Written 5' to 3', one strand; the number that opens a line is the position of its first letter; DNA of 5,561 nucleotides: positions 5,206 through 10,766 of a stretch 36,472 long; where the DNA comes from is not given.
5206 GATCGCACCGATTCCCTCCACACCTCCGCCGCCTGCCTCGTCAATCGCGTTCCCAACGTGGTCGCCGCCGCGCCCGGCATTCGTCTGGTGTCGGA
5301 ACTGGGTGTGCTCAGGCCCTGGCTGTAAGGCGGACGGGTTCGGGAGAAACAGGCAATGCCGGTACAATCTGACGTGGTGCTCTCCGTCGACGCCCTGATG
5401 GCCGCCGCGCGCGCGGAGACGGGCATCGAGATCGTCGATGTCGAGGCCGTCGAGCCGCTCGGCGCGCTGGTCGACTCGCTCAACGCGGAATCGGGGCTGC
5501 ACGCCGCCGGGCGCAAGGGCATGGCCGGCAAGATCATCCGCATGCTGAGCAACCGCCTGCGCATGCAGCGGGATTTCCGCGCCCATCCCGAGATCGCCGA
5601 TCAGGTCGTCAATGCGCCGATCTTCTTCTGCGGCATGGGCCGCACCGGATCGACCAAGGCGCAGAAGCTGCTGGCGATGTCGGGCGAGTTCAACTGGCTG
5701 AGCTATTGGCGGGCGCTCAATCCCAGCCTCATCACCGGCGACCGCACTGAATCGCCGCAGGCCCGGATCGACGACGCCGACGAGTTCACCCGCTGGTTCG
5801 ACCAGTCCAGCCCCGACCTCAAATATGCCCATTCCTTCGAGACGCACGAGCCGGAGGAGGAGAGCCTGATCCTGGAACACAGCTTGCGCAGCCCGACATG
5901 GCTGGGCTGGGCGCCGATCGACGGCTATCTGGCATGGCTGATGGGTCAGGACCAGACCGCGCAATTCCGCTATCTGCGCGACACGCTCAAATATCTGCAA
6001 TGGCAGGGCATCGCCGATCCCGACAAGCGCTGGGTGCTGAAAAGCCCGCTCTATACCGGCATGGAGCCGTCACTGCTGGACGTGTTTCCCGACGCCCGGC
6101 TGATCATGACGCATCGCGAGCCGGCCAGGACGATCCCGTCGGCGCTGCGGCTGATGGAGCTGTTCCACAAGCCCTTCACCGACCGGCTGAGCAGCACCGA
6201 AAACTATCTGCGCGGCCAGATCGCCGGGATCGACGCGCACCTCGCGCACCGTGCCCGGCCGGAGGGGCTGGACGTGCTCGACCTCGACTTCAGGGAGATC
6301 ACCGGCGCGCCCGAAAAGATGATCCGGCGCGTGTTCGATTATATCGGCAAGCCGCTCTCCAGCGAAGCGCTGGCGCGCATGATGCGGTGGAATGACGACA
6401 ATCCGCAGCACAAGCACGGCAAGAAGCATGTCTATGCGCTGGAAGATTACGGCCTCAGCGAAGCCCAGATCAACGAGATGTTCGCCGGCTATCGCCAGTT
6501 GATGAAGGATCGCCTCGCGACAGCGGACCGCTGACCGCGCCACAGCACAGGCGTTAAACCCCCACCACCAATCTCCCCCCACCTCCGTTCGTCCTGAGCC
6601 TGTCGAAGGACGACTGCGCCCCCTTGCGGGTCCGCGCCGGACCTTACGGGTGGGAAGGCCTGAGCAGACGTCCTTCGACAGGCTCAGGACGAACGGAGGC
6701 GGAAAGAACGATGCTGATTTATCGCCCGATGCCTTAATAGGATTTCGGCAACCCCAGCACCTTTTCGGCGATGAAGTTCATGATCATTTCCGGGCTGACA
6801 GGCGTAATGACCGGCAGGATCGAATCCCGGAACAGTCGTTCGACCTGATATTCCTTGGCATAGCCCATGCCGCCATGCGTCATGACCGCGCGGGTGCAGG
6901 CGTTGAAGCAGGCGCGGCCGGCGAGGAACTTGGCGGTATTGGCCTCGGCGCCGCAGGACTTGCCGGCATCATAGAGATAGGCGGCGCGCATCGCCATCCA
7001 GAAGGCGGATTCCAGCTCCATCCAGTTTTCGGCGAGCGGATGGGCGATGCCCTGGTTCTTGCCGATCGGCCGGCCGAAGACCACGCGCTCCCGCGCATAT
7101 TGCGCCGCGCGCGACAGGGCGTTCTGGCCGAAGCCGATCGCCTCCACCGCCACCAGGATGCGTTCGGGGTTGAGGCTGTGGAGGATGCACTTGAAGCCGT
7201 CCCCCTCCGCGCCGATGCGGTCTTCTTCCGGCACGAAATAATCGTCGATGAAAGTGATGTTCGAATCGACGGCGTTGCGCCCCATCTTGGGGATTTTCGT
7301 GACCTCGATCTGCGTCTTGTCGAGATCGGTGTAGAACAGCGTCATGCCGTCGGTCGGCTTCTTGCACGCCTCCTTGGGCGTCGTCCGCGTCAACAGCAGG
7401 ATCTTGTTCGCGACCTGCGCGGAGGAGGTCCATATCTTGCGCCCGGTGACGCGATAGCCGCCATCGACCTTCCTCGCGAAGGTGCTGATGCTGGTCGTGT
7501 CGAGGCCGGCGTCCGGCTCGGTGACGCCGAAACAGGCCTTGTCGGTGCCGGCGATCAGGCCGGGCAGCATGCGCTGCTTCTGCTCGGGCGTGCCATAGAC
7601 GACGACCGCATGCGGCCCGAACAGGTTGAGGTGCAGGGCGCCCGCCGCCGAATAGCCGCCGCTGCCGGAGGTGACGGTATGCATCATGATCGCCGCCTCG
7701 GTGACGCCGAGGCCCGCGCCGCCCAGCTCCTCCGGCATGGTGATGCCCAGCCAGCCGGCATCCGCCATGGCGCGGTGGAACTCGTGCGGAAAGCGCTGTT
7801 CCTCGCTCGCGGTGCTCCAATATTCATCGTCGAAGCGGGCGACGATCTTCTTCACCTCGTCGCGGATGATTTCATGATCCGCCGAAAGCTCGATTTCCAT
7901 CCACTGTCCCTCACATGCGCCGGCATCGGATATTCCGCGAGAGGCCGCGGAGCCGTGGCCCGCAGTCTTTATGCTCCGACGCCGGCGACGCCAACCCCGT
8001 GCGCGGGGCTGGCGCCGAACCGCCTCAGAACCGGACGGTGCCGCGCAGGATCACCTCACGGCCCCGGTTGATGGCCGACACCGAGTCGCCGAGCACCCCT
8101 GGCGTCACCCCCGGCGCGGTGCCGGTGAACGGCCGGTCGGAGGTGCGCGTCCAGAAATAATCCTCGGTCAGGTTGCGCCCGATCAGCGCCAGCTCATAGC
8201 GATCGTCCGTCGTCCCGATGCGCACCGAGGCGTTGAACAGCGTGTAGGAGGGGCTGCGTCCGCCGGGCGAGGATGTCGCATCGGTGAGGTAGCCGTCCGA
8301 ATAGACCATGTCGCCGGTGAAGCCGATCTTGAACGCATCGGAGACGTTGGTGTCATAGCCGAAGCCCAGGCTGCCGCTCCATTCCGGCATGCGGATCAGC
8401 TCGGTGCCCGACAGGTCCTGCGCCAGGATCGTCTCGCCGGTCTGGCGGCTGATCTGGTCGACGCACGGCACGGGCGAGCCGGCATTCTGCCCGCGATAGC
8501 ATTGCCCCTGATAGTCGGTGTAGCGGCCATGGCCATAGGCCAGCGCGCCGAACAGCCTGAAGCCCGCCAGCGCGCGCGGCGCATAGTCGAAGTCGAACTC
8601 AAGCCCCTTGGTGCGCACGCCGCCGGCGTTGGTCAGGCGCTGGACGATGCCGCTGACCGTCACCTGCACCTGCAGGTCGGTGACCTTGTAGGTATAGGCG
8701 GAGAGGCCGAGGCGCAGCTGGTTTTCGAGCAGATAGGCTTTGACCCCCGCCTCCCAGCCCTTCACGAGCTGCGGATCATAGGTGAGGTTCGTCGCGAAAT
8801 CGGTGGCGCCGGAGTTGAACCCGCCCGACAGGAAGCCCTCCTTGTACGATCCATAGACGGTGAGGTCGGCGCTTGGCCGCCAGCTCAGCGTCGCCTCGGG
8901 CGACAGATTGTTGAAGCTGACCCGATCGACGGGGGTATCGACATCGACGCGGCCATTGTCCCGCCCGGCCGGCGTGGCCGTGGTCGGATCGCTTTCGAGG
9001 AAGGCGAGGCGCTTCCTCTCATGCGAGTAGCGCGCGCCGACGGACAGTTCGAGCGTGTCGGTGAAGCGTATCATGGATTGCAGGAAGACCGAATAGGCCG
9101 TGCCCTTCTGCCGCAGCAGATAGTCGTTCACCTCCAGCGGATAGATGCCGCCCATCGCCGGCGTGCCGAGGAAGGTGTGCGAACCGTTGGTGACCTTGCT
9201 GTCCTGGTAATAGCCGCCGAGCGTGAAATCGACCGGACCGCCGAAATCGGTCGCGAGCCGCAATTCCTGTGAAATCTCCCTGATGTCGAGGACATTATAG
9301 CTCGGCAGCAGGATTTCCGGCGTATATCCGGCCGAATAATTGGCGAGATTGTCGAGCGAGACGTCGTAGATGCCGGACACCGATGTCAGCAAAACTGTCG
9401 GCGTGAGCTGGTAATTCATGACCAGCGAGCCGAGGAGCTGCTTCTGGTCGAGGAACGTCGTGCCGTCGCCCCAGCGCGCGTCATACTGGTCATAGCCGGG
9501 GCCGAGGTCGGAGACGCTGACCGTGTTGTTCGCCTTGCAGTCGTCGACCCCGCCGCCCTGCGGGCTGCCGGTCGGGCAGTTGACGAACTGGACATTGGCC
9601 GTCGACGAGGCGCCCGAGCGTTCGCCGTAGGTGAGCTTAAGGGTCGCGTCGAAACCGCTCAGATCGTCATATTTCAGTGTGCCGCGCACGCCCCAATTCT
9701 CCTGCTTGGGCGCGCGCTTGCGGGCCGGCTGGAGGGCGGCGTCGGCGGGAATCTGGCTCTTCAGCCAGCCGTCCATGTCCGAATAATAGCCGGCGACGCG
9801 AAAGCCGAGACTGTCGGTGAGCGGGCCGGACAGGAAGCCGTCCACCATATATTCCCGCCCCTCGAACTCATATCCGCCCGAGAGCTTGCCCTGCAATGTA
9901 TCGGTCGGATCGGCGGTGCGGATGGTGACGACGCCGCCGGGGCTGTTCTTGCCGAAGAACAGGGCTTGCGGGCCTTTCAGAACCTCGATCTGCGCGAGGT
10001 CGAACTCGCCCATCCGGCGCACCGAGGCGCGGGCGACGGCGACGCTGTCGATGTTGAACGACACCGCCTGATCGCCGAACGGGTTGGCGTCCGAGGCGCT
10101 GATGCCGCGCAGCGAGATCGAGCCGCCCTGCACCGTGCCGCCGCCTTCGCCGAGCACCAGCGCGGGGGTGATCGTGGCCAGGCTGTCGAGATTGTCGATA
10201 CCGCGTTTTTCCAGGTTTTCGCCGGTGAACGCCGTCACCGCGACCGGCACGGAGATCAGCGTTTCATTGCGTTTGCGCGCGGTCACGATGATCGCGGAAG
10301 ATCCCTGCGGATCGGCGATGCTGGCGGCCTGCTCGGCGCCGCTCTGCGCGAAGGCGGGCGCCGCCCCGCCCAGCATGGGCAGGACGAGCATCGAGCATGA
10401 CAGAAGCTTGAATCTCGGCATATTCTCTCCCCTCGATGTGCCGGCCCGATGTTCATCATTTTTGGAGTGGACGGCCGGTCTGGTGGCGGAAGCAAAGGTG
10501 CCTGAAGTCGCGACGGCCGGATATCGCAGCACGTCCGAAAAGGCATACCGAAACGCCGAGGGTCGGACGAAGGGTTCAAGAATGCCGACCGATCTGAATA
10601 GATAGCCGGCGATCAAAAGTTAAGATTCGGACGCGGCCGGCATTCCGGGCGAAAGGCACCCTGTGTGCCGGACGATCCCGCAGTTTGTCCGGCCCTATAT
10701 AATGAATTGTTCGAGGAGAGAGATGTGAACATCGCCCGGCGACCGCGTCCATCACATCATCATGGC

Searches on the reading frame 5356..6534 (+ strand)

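Call 6: search_protein_families(library=pfam, proteins=[window:5356-6534:+], max_evalue=0.00001)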
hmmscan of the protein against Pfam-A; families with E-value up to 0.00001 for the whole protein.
window:5356-6534:+ (392 aa): 1 family
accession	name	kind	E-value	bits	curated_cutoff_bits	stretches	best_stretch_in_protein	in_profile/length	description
PF13469.12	Sulfotransfer_3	-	7.7e-25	88.9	27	1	88-334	1-214/216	Sulfotransferase family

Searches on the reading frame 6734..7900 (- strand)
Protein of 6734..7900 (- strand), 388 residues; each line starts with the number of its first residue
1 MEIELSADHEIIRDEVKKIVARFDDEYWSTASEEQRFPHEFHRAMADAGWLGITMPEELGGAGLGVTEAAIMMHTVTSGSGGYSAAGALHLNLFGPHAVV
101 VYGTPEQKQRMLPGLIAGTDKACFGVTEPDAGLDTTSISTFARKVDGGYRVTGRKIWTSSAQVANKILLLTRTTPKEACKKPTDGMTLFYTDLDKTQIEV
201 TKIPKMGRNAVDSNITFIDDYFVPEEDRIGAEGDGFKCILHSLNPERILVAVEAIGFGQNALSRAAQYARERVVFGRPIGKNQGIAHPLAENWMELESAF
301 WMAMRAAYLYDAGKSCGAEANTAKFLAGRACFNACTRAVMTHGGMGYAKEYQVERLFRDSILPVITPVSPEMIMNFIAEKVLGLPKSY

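Call 6: search_protein_families(library=pfam, proteins=[window:6734-7900:-], max_evalue=0.00001)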
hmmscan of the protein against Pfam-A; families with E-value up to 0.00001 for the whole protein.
window:6734-7900:- (388 aa): 4 families
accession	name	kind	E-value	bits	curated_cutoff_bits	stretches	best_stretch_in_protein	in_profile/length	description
PF00441.29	Acyl-CoA_dh_1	-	6.7e-36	124.1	22.4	1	233-380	1-148/150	Acyl-CoA dehydrogenase, C-terminal domain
PF02771.21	Acyl-CoA_dh_N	-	2.6e-26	92.6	22.9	1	7-118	2-112/113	Acyl-CoA dehydrogenase, N-terminal domain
PF02770.24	Acyl-CoA_dh_M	-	3.2e-17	62.9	33.3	1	123-218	1-94/97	Acyl-CoA dehydrogenase, middle domain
PF08028.16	Acyl-CoA_dh_2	-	9.2e-13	49.1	22.7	1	249-359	2-122/134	Acyl-CoA dehydrogenase, C-terminal domain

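Call 29: search_protein_families(library=ncbifam, proteins=[window:6734-7900:-], max_evalue=1e-10)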
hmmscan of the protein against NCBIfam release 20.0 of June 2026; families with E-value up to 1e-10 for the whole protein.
window:6734-7900:- (388 aa): 20 families
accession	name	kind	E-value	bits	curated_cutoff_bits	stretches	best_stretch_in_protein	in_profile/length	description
NF042972.1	AcrlCoAredClosAcrC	equivalog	2.3e-65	220.7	640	1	1-381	1-376/378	acryloyl-CoA reductase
NF008997.0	PRK12341.1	equivalog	6.2e-60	203.2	537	1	1-379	1-373/382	acyl-CoA dehydrogenase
NF045552.1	GlutCoADH_Des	equivalog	1.9e-56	191.9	470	1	1-386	1-384/387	glutaryl-CoA dehydrogenase Acd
NF042439.1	SulpropCoADesulf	equivalog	3.6e-52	177.4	600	1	30-384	18-373/379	3-sulfinopropanoyl-CoA desulfinase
NF043006.1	CyhCrbnylCoADH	equivalog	2e-49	168.6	650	1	29-365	28-359/380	cyclohexane-1-carbonyl-CoA dehydrogenase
NF002885.1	PRK03354.1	equivalog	7.7e-46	156.8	540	1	1-377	1-369/378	crotonobetainyl-CoA dehydrogenase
NF045652.1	ProlPCPDhRedW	equivalog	3.1e-45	154.6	650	1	14-379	5-371/376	L-prolyl-[peptidyl-carrier protein] dehydrogenase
NF053553.1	prodigi_MBC_PigA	equivalog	8.8e-43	146.9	500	1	1-380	1-378/381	prodigiosin MBC biosynthesis dehydrogenase PigA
TIGR03207.1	cyc_hxne_CoA_dh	equivalog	1.3e-39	136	575.35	1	33-361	29-351/372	cyclohexanecarboxyl-CoA dehydrogenase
NF058590.1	AcCoDHFadEBacil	equivalog_domain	2.4e-33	115.6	600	1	38-361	55-390/586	acyl-CoA dehydrogenase FadE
TIGR03204.1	pimC_large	equivalog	2.9e-25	89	623.85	1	40-317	44-310/395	pimeloyl-CoA dehydrogenase large subunit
TIGR03203.1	pimD_small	equivalog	6.3e-24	84.8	652.7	1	30-358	31-353/378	pimeloyl-CoA dehydrogenase small subunit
NF007000.1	PRK09463.1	subfamily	1.2e-23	83.4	600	1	9-291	48-342/726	acyl-CoA dehydrogenase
NF052270.1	Staph_DH_FadE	equivalog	1.6e-21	76.6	600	1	97-360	115-372/400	acyl-CoA dehydrogenase FadE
NF009586.0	PRK13026.1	subfamily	8e-21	74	608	1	6-291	79-377/777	acyl-CoA dehydrogenase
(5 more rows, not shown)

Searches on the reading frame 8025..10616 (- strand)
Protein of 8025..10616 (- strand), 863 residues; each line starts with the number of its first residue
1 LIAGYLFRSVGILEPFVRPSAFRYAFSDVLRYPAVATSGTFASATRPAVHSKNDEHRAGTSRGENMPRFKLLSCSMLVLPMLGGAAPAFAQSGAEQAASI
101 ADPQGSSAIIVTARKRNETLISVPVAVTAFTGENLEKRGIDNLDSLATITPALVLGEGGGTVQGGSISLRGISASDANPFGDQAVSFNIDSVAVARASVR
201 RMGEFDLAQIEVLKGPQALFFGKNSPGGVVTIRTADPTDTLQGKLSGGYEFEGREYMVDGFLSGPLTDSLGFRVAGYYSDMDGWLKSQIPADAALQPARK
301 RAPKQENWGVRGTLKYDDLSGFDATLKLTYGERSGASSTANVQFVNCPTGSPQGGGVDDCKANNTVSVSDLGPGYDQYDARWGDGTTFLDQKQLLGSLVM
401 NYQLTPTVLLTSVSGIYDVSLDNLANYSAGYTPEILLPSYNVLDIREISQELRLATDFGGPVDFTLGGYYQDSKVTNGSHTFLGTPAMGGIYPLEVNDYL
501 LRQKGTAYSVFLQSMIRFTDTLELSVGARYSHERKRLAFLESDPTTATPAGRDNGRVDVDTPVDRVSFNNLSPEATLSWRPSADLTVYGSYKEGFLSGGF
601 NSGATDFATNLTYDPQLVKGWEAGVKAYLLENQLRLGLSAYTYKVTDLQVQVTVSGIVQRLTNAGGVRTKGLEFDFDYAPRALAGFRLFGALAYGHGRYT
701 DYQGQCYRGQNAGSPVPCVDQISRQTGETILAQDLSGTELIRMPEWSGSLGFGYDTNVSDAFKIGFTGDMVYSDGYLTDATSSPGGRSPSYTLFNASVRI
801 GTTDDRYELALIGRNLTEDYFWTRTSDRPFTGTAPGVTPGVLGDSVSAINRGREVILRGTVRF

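Call 6: search_protein_families(library=pfam, proteins=[window:8025-10616:-], max_evalue=0.00001)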
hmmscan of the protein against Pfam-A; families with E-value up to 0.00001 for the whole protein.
window:8025-10616:- (863 aa): 2 families
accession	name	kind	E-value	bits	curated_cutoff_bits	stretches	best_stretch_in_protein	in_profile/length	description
PF00593.30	TonB_dep_Rec_b-barrel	-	3.5e-38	133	27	1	372-816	41-436/436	TonB dependent receptor-like, beta-barrel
PF07715.20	Plug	-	3e-12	47.4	23.9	1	121-229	3-107/107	TonB-dependent Receptor Plug Domain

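Call 29: search_protein_families(library=ncbifam, proteins=[window:8025-10616:-], max_evalue=1e-10)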
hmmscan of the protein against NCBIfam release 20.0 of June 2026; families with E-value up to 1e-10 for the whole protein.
window:8025-10616:- (863 aa): 5 families
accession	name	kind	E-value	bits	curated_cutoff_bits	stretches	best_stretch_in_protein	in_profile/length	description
TIGR01783.1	TonB-siderophor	subfamily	3.9e-32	111.7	223.5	1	123-288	2-162/649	TonB-dependent siderophore receptor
TIGR01785.1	TonB-hemin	subfamily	9.5e-31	106.9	316.85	1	108-856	3-670/677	TonB-dependent heme/hemoglobin receptor family protein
TIGR01786.1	TonB-hemlactrns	subfamily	8.1e-21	74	323.75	0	500-834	385-699/719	TonB-dependent hemoglobin/transferrin/lactoferrin family receptor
NF010048.1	PRK13524.1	subfamily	4.8e-13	48.5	493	0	208-282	149-228/744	FepA family TonB-dependent siderophore receptor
NF007926.1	PRK10641.1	equivalog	2.8e-11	42.7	836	0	95-284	20-200/617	TonB-dependent vitamin B12 receptor BtuB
